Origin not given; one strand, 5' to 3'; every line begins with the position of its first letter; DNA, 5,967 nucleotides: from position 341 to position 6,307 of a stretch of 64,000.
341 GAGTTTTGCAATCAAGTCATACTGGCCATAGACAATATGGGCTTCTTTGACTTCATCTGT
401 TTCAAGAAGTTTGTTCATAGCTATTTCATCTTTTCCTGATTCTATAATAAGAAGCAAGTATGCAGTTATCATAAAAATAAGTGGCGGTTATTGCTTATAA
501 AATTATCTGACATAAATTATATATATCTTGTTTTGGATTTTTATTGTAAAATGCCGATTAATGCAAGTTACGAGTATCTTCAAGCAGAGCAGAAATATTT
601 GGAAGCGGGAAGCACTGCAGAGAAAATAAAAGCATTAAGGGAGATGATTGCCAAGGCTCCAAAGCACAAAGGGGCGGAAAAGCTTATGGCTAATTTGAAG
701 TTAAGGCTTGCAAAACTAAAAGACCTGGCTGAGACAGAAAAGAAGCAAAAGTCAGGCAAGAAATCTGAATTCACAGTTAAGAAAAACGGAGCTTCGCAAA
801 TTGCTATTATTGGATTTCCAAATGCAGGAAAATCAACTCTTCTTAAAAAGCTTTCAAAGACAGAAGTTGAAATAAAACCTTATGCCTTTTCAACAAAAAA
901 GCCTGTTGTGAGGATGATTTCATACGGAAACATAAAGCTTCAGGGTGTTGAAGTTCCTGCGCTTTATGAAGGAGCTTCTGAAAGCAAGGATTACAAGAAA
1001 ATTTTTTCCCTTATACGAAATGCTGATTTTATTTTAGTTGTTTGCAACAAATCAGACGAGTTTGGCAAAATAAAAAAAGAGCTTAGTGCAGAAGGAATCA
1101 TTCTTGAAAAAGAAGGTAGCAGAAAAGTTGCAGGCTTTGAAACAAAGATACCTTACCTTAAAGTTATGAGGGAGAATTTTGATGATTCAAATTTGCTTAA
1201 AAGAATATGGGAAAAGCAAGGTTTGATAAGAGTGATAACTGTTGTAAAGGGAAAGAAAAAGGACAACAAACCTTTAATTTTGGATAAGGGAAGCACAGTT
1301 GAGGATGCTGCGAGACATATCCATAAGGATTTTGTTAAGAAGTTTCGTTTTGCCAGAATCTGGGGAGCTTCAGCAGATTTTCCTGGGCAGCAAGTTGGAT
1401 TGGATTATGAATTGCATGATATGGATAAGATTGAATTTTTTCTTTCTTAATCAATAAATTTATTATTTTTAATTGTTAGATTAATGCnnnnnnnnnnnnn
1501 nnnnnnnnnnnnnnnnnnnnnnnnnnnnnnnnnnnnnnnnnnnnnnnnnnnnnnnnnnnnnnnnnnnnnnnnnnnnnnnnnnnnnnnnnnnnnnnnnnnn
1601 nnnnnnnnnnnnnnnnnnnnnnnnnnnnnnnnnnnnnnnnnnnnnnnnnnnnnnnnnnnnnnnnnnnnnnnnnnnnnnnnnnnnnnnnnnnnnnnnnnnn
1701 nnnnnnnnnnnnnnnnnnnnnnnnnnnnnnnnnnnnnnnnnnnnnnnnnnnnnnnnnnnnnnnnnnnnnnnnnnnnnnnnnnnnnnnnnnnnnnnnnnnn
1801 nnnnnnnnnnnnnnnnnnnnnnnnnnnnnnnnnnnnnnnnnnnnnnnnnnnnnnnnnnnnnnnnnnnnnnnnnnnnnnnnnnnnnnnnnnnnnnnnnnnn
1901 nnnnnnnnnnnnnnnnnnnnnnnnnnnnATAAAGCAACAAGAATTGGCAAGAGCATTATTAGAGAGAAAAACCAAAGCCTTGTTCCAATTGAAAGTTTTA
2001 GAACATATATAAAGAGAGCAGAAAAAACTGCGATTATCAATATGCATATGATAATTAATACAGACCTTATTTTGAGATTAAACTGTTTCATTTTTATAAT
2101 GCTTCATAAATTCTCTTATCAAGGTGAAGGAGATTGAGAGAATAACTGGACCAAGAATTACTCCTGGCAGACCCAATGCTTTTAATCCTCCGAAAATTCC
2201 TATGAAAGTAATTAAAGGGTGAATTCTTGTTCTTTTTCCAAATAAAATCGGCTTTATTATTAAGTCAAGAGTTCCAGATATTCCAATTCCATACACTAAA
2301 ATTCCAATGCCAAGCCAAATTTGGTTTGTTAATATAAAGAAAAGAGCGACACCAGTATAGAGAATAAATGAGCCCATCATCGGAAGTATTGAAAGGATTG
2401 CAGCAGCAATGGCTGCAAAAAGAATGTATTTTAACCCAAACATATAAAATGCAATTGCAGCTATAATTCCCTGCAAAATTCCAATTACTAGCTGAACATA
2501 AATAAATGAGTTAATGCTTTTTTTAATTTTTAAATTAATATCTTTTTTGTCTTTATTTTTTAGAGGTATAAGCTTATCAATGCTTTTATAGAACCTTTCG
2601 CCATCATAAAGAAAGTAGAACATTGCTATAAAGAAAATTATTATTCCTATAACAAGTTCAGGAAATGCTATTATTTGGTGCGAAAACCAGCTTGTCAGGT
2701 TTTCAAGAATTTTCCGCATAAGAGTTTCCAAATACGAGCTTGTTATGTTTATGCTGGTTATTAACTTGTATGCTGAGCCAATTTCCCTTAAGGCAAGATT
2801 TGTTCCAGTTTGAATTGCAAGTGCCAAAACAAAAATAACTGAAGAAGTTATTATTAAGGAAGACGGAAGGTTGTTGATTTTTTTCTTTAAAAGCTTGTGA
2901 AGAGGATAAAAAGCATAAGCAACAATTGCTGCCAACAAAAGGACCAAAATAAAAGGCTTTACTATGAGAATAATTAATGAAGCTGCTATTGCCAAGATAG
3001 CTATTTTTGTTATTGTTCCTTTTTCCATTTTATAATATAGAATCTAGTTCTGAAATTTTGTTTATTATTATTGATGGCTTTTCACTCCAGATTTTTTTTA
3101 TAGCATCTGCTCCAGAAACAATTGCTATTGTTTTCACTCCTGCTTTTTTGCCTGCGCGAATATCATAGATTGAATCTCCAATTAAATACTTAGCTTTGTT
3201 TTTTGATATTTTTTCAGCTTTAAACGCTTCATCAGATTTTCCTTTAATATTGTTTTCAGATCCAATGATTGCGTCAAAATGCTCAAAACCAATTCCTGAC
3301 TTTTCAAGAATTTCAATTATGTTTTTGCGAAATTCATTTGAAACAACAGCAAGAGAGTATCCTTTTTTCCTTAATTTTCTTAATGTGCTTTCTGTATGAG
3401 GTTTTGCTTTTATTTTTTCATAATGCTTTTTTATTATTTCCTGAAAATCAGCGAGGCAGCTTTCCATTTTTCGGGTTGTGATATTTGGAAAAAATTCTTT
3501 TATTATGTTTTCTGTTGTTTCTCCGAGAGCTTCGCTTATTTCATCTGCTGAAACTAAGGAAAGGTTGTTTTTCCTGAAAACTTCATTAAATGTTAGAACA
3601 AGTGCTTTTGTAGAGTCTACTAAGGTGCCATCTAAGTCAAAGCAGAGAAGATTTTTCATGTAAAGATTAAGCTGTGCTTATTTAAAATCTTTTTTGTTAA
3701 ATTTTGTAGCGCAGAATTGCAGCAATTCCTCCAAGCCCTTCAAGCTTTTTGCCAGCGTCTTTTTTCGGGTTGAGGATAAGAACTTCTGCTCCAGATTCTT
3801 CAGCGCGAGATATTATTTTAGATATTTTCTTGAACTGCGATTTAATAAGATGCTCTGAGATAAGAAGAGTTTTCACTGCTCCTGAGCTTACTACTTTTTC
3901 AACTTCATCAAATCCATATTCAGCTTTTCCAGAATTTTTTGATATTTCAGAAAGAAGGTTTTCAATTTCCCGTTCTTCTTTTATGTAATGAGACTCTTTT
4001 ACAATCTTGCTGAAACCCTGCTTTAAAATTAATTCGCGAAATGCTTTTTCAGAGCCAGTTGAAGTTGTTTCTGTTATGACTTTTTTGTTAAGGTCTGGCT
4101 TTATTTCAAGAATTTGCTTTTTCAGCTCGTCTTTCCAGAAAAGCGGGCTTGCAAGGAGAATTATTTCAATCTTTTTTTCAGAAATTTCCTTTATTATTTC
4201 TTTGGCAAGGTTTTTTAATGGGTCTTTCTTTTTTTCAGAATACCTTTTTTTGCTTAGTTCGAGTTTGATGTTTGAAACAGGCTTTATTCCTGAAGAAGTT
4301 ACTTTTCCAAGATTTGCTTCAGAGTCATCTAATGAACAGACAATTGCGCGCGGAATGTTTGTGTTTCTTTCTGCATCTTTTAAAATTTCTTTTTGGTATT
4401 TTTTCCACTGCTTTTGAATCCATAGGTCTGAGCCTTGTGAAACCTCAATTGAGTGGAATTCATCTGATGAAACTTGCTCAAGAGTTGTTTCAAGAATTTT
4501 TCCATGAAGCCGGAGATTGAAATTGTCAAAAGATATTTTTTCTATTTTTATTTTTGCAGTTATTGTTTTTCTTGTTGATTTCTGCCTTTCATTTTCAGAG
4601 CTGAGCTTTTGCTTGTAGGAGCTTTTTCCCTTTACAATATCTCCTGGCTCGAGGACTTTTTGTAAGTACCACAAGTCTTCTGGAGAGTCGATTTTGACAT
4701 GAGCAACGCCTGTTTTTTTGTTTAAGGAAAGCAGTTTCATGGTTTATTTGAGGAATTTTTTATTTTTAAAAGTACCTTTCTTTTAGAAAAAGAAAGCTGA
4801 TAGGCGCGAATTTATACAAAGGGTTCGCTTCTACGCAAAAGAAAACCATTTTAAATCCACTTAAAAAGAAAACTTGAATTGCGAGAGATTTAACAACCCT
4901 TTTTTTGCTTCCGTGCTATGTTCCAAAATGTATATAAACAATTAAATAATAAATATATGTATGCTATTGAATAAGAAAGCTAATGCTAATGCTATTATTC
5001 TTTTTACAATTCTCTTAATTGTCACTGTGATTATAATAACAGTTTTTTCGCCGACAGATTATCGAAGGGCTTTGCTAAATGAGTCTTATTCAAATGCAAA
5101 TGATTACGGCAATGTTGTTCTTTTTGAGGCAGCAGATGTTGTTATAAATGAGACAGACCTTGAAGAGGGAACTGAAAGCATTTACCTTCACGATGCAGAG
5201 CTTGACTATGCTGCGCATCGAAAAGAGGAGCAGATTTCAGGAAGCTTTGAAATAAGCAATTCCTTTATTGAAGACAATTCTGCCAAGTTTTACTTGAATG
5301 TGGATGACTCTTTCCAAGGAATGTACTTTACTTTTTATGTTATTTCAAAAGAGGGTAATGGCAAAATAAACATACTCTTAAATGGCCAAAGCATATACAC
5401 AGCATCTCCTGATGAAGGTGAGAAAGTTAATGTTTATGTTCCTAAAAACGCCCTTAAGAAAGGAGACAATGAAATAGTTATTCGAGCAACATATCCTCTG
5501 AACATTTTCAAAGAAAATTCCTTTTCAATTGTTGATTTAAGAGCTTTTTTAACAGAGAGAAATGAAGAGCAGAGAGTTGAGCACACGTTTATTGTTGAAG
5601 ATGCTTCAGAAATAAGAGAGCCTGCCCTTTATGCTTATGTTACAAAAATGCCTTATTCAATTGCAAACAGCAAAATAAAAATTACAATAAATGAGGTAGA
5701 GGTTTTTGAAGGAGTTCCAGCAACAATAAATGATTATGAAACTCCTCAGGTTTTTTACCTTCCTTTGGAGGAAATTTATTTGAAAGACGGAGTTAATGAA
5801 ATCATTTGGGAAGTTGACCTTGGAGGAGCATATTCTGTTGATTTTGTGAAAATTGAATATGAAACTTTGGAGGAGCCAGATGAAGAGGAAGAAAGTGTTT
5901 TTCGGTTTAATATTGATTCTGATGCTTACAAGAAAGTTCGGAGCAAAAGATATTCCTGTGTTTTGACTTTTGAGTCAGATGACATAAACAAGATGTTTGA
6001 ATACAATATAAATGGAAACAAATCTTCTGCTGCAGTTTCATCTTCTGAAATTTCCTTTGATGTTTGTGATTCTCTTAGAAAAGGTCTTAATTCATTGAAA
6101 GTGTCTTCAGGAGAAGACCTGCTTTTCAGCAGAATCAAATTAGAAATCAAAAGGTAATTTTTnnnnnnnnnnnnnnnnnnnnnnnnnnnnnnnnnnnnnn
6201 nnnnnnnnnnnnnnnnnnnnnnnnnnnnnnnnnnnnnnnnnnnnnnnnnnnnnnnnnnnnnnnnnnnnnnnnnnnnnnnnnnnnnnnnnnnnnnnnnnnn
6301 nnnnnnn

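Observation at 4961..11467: Four-gene same-strand cluster of novel secreted or membrane proteins, including a polytopic protein with a histone-H1-like Lys-rich cytoplasmic tail and two paralogous lipobox proteins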

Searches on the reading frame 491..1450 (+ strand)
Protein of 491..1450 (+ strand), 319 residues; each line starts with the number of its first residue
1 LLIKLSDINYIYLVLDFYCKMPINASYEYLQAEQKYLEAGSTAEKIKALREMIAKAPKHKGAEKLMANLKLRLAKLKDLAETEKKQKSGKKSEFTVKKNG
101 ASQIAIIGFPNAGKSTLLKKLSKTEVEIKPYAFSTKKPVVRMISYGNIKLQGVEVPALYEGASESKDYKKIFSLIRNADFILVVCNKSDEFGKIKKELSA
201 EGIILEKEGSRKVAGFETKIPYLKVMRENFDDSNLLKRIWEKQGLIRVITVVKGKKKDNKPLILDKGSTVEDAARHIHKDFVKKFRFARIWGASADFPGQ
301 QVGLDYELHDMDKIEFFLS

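Call 56: search_protein_families(library=pfam, proteins=[window:491-1450:+], max_evalue=0.0001)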
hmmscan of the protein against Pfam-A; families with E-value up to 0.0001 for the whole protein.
window:491-1450:+ (319 aa): 4 families
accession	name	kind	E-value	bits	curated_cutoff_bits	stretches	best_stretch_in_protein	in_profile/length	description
PF01926.29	MMR_HSR1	-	2.2e-17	63.6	21.9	1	103-200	1-98/113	50S ribosome-binding GTPase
PF02824.27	TGS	-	3.1e-16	59.6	22.2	1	246-317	1-59/60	TGS domain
PF00025.27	Arf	-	1.7e-05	24.8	22.3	0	99-155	12-65/174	ADP-ribosylation factor family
PF02421.24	FeoB_N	-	2.3e-05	24.4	27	1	103-184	2-85/156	Ferrous iron transport protein B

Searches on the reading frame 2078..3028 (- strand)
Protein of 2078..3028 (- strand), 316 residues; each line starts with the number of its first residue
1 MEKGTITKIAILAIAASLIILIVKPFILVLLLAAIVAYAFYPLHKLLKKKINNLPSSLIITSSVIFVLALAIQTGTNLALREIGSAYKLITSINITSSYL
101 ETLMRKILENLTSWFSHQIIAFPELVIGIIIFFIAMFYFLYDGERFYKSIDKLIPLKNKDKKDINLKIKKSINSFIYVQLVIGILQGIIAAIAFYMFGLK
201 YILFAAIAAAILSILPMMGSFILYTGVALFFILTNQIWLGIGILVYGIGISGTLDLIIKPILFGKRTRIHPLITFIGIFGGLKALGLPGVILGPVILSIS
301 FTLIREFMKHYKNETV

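Call 4: search_protein_families(library=pfam, proteins=[window:2078-3028:-], max_evalue=1)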
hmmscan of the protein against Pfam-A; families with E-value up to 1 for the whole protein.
window:2078-3028:- (316 aa): 3 families
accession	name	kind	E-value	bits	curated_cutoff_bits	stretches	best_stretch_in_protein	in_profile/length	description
PF01594.21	AI-2E_transport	-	5.2e-41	141.3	34.3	1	9-305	4-324/327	AI-2E family transporter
PF09703.15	Cas_Csa4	-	0.072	12.8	25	1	69-170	23-122/355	CRISPR-associated protein (Cas_Csa4)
PF17204.8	Sid-5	-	0.49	11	27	0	18-59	17-58/76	Sid-5 family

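Call 5: search_protein_families(library=ncbifam, proteins=[window:2078-3028:-], max_evalue=1)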
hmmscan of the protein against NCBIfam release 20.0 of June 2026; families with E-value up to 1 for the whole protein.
window:2078-3028:- (316 aa): 3 families
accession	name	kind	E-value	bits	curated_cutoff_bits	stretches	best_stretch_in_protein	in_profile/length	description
TIGR02872.1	spore_ytvI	equivalog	2.5e-26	92.9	198.15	1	86-299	118-331/341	sporulation integral membrane protein YtvI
NF008216.0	PRK10983.1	equivalog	7.3e-15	55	305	1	94-311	132-348/370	AI-2E family transporter YdiK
NF045801.1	efflux_ABUW_0982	equivalog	1.5e-09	37.3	675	2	128-313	161-349/392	chloramphenicol efflux transporter CxpE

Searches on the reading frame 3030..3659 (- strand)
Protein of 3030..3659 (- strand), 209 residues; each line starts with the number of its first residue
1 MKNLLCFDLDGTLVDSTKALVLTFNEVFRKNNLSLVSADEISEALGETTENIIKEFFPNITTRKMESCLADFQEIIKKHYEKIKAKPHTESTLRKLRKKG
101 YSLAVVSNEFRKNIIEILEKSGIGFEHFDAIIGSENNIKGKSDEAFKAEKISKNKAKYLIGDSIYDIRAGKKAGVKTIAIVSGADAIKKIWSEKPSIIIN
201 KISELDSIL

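Call 4: search_protein_families(library=pfam, proteins=[window:3030-3659:-], max_evalue=1)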
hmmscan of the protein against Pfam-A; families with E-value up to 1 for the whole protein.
window:3030-3659:- (209 aa): 11 families
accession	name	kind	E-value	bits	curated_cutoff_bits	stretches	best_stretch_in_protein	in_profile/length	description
PF13419.12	HAD_2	-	6e-34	118.1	23.8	1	7-180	3-178/178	Haloacid dehalogenase-like hydrolase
PF00702.32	Hydrolase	-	3.9e-18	67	26.4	1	4-174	3-191/191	haloacid dehalogenase-like hydrolase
PF12710.13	HAD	-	8.9e-11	43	27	1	7-169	3-187/189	haloacid dehalogenase-like hydrolase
PF13344.12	Hydrolase_6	-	1.4e-05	25.5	27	1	84-144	14-76/101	Haloacid dehalogenase-like hydrolase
PF13242.12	Hydrolase_like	-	1.5e-05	25.2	22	1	156-205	23-75/75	HAD-hyrolase-like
PF06888.18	Put_Phosphatase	-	0.0094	15.8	27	1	4-131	2-119/234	Putative Phosphatase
PF08282.18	Hydrolase_3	-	0.021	15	20.9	0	5-21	1-17/255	haloacid dehalogenase-like hydrolase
PF21106.3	YtxK_like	-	0.046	14.5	24.3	1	43-95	24-71/81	YtxK N-terminal helical domain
PF06941.18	NT5C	-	0.088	13.1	24.8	1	4-48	3-44/180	5' nucleotidase, deoxy (Pyrimidine), cytosolic type C protein (NT5C)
PF08645.17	PNK3P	-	0.14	12.4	22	0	4-23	2-21/161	Polynucleotide kinase 3 phosphatase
PF03031.24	NIF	-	0.27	11.3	21.8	0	4-25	2-23/160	NLI interacting factor-like phosphatase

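Call 5: search_protein_families(library=ncbifam, proteins=[window:3030-3659:-], max_evalue=1)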
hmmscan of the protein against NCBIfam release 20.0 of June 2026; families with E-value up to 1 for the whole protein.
window:3030-3659:- (209 aa): 56 families (the best 25 are shown)
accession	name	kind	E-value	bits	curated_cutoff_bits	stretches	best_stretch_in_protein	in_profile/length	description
NF009695.0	PRK13222.1-2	equivalog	5e-28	98.1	225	1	3-208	7-221/226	phosphoglycolate phosphatase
NF009804.0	PRK13288.1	equivalog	4.7e-25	88.3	218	1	5-208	6-209/215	pyrophosphatase PpaX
TIGR01449.2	PGP_bact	equivalog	9.2e-22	77.6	180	1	6-209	2-213/213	phosphoglycolate phosphatase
NF009698.0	PRK13223.1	equivalog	2.1e-18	66.5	466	1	3-205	14-225/272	phosphoglycolate phosphatase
NF009697.0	PRK13222.1-4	equivalog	2.2e-18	66.4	327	1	5-206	10-219/232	phosphoglycolate phosphatase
TIGR02253.1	CTE7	subfamily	1.4e-16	61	169.75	1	6-205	6-220/221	TIGR02253 family HAD-type hydrolase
TIGR03351.1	PhnX-like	hypoth_equivalog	3.9e-13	49.9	218.9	1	3-208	2-218/220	phosphonatase-like hydrolase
NF009694.0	PRK13222.1-1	equivalog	4.1e-12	45.9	415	2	87-205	114-235/252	phosphoglycolate phosphatase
TIGR01454.1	AHBA_synth_RP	hypoth_equivalog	1.5e-11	44.3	246.65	1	6-205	2-199/205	AHBA synthesis associated protein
TIGR02254.1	YjjG_YfnB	equivalog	8.7e-11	41.7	159.9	1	5-209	4-223/223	YjjG family noncanonical pyrimidine nucleotidase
TIGR01422.2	phosphonatase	equivalog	1.3e-10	41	220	1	5-187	4-206/251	phosphonoacetaldehyde hydrolase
NF053653.1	InDiPhoBT2121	equivalog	1.8e-10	40.8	245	1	5-205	4-211/216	inorganic diphosphatase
TIGR02009.1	PGMB-YQAB-SF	subfamily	3.9e-09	37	153.35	1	6-142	5-144/186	beta-phosphoglucomutase family hydrolase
TIGR01662.1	HAD-SF-IIIA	subfamily_domain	5.4e-09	36.3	44.6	1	74-182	15-140/141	HAD-IIIA family hydrolase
TIGR02252.1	DREG-2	subfamily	4.2e-08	33.2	155.2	1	21-177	39-201/203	HAD hydrolase, REG-2-like, family IA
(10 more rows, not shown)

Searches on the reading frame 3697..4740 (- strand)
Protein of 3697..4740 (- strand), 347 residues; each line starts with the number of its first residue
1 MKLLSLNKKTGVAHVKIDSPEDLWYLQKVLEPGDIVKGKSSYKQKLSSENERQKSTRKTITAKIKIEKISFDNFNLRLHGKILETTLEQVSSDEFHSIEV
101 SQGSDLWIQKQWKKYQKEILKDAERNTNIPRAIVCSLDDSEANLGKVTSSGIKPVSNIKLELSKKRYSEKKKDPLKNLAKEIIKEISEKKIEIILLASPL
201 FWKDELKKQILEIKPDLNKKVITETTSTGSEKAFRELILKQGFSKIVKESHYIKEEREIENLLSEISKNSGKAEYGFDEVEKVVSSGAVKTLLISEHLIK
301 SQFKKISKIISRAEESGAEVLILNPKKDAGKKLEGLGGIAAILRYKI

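Call 4: search_protein_families(library=pfam, proteins=[window:3697-4740:-], max_evalue=1)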
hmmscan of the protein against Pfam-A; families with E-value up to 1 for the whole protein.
window:3697-4740:- (347 aa): 5 families
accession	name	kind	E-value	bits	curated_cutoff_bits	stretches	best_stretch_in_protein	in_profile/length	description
PF03465.20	eRF1_3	-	7.8e-22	78.2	25.8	1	252-347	1-106/106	eRF1 domain 3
PF03463.20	eRF1_1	-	3.1e-17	63.1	23.8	1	1-123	1-122/123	eRF1 domain 1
PF03464.20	eRF1_2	-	8.7e-08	33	27.1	1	137-240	7-126/133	eRF1 domain 2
PF08032.17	SpoU_sub_bind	-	0.15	12.9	22.8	0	275-327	3-53/76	RNA 2'-O ribose methyltransferase substrate binding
PF09871.14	DUF2098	-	0.27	12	25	1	6-66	22-82/94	Uncharacterized protein conserved in archaea (DUF2098)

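Call 5: search_protein_families(library=ncbifam, proteins=[window:3697-4740:-], max_evalue=1)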
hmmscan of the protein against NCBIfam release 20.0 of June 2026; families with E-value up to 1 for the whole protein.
window:3697-4740:- (347 aa): 4 families
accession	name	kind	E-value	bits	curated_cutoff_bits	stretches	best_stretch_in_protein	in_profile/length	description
TIGR00111.1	pelota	equivalog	3.8e-64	217.2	177.65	1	11-347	13-351/351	mRNA surveillance protein pelota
TIGR03676.1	aRF1_eRF1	equivalog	2.5e-19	69.4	234.7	2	178-302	196-318/403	peptide chain release factor aRF-1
NF052289.1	Rv2629_fam_RHF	equivalog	9.7e-06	25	320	1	164-296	160-288/357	Rv2629 family ribosome hibernation factor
NF052288.1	MSMEG_1130_fam_RHF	equivalog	0.00031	19.9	480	1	161-294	189-314/387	MSMEG_1130 family ribosome hibernation factor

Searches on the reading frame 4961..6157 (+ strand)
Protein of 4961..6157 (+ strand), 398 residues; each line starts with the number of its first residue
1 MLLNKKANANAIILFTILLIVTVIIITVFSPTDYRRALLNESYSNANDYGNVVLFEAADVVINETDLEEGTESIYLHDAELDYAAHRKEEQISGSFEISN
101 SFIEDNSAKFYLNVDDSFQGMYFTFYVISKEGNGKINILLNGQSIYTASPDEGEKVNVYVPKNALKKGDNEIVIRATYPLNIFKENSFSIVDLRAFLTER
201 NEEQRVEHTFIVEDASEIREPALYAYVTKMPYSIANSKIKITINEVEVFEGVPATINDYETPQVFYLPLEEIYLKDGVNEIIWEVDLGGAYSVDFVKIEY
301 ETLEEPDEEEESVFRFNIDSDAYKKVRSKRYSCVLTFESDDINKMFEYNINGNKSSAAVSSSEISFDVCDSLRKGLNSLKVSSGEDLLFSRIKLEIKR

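Call 4: search_protein_families(library=pfam, proteins=[window:4961-6157:+], max_evalue=1)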
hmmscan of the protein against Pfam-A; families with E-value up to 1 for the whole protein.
window:4961-6157:+ (398 aa): 4 families
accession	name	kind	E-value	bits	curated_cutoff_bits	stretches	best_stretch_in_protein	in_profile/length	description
PF21467.3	BetaGal_gal-bd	-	0.0078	16.8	27.3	1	127-170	19-62/62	Beta-galactosidase, galactose-binding domain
PF00630.25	Filamin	-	0.0083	17.4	26.9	1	89-145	34-87/93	Filamin/ABP280 repeat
PF05031.18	NEAT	-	0.078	13.9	32.8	1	297-362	9-74/119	Iron Transport-associated domain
PF14683.12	CBM-like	-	0.097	13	27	0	96-177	59-143/160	Polysaccharide lyase family 4, domain III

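Call 5: search_protein_families(library=ncbifam, proteins=[window:4961-6157:+], max_evalue=1)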
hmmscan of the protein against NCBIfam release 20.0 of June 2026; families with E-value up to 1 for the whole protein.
window:4961-6157:+ (398 aa): 0 families

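Call 13: list_cluster_members(proteins=[P0001, window:4961-6157:+, window:8906-10144:+, window:10214-11467:+])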
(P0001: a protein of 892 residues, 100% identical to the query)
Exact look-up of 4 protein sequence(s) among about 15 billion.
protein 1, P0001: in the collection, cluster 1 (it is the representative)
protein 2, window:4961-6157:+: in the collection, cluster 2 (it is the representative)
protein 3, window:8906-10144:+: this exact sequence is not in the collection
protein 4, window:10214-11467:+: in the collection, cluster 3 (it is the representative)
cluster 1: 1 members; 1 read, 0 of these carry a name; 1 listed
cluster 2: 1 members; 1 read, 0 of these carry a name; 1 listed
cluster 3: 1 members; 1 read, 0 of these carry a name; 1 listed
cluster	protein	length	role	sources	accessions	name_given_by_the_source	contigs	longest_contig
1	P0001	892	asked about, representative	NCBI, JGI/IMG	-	-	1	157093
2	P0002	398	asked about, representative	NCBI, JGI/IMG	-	-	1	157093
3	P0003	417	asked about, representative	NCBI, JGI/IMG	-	-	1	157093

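Call 32: search_protein_families(library=pfam, alignment_id=A4, max_evalue=0.01)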
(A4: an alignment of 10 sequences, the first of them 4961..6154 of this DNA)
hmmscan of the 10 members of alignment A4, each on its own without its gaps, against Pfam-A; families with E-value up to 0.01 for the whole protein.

A. member 1, window:4961-6154:+ (398 aa): 2 families
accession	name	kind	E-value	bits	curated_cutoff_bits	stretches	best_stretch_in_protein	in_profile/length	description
PF21467.3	BetaGal_gal-bd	-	0.0078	16.8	27.3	0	127-170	19-62/62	Beta-galactosidase, galactose-binding domain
PF00630.25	Filamin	-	0.0083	17.4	26.9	0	89-145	34-87/93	Filamin/ABP280 repeat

B. families by the number of members that match (of 10 scanned): 3 families
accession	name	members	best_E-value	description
PF20420.3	DUF6702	1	0.0064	Domain of unknown function (DUF6702)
PF21467.3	BetaGal_gal-bd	1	0.0078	Beta-galactosidase, galactose-binding domain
PF00630.25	Filamin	1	0.0083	Filamin/ABP280 repeat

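Call 39: search_solved_structures(query=A4, max_evalue=1)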
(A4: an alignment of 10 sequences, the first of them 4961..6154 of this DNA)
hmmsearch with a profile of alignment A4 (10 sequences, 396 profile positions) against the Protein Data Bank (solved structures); distinct sequences matched with E-value up to 1: 0.
